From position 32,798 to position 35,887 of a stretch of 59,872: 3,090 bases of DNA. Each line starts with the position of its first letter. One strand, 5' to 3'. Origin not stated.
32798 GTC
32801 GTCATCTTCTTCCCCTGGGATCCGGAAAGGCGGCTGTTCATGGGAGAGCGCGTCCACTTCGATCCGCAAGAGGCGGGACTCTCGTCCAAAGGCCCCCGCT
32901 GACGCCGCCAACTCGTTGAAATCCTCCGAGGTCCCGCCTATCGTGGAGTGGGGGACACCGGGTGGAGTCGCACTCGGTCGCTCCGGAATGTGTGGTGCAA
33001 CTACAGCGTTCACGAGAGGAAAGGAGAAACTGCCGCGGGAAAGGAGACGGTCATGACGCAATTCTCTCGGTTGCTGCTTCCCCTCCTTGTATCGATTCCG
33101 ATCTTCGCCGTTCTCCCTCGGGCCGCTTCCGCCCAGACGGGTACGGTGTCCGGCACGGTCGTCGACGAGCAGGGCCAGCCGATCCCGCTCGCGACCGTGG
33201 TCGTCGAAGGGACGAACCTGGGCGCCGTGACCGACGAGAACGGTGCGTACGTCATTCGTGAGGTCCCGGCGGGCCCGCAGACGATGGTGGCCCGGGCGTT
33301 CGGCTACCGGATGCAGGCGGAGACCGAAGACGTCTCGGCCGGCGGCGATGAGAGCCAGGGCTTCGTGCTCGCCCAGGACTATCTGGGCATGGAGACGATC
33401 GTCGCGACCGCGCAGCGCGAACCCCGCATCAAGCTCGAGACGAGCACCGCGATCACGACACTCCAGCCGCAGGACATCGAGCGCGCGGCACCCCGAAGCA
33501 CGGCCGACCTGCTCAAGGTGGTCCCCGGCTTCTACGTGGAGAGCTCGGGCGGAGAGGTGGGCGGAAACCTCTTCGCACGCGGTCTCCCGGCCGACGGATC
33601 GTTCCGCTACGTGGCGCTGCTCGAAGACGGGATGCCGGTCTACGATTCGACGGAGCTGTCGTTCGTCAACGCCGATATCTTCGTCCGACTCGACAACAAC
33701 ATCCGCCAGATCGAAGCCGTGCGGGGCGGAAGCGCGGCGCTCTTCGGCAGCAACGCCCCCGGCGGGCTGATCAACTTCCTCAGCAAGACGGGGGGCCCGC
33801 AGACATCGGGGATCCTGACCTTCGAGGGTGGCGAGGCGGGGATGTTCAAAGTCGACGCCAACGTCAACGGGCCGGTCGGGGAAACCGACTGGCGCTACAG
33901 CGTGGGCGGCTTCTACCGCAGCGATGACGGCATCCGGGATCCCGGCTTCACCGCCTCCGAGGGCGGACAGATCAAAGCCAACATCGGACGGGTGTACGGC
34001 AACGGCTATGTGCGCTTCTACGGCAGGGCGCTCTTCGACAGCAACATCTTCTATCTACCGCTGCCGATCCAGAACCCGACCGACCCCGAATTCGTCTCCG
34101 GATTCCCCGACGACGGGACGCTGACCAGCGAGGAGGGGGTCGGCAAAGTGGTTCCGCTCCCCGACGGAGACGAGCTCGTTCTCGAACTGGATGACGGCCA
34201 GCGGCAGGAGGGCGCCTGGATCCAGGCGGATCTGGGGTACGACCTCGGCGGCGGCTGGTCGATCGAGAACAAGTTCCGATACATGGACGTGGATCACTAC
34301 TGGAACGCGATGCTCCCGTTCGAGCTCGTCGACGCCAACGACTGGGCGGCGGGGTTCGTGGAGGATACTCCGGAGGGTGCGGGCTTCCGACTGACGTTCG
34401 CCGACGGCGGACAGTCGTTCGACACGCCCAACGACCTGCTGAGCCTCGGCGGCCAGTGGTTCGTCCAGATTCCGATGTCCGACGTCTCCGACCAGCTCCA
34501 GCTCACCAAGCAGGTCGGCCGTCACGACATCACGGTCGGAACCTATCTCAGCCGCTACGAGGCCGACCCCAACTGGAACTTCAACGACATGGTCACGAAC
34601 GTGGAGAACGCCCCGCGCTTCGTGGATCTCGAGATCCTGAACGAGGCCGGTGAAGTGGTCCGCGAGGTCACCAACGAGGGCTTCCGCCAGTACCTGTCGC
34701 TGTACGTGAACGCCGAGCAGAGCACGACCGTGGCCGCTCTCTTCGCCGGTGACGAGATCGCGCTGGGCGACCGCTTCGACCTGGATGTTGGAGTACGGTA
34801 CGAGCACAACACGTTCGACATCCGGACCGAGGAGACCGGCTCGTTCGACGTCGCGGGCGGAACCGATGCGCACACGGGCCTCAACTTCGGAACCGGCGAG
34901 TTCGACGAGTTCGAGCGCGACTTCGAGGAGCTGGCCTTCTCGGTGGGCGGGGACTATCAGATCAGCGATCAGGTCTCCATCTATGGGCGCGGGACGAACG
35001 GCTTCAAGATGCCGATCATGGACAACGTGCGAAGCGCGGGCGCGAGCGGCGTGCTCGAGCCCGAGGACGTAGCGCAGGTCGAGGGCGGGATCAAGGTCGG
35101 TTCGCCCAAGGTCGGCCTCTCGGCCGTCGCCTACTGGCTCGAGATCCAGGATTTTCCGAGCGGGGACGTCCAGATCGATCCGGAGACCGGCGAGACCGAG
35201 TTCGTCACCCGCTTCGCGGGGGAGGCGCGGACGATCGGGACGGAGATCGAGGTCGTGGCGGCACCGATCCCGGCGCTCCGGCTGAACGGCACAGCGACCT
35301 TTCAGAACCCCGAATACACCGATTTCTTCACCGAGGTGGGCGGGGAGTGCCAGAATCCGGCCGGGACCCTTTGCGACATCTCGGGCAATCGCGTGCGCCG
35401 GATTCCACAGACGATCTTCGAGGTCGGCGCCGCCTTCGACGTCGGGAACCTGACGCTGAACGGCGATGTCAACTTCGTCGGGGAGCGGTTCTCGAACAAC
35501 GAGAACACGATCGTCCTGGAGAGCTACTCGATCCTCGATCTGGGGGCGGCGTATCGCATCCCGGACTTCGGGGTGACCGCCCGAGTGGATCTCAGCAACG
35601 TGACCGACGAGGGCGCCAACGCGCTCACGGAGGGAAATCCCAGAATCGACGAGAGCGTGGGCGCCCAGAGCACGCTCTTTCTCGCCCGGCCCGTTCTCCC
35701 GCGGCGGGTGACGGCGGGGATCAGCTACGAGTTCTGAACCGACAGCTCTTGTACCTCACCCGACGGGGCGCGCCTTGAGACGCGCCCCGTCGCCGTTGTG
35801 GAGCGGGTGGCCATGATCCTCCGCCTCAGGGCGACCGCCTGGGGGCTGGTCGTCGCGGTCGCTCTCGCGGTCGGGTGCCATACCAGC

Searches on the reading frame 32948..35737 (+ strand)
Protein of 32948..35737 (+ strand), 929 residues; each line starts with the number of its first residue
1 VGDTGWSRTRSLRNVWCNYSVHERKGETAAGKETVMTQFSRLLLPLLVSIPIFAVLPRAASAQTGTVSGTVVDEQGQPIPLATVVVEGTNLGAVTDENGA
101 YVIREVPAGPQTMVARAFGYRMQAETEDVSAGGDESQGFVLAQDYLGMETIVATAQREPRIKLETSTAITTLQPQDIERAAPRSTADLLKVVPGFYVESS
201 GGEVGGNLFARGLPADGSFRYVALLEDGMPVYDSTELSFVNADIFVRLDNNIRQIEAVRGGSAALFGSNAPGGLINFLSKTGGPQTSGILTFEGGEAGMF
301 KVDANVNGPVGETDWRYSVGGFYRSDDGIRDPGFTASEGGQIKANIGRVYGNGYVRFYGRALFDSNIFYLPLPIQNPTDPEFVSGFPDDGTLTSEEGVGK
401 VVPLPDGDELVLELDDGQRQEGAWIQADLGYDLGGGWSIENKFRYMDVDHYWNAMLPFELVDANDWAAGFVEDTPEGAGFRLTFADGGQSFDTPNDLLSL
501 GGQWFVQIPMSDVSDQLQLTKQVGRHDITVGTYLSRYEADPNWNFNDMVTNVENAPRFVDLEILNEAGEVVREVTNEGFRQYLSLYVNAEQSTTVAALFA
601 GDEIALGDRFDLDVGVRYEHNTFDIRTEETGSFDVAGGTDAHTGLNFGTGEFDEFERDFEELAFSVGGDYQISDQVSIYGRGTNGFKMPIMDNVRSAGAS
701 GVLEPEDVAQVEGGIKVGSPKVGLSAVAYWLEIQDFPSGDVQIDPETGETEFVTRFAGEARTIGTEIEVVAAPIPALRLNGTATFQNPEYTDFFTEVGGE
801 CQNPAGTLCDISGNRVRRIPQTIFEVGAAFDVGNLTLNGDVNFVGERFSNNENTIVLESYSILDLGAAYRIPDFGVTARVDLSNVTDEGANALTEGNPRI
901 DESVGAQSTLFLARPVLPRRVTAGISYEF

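Call 8: search_protein_families(library=pfam, proteins=[window:32948-35737:+], max_evalue=0.01)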
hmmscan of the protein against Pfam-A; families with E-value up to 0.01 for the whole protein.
window:32948-35737:+ (929 aa): 7 families
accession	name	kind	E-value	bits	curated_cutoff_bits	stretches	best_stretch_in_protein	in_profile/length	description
PF00593.30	TonB_dep_Rec_b-barrel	-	2e-35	124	27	1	415-884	55-435/436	TonB dependent receptor-like, beta-barrel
PF07715.20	Plug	-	2.1e-18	67.2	23.9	1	163-273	3-106/107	TonB-dependent Receptor Plug Domain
PF13715.12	CarbopepD_reg_2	-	5.6e-18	65.2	32.2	1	67-152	1-87/88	CarboxypepD_reg-like domain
PF13620.12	CarboxypepD_reg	-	5e-16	59.2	32.3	1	66-141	1-81/82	Carboxypeptidase regulatory-like domain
PF25183.1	OMP_b-brl_4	-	5.4e-05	22.2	30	1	518-636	291-409/838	Outer membrane beta barrel domain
PF15976.11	CooC_C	-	0.006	17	29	0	61-111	13-61/93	CS1-pili formation C-terminal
PF13953.12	PapC_C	-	0.0098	16.1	27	0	70-103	3-38/66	PapC C-terminal domain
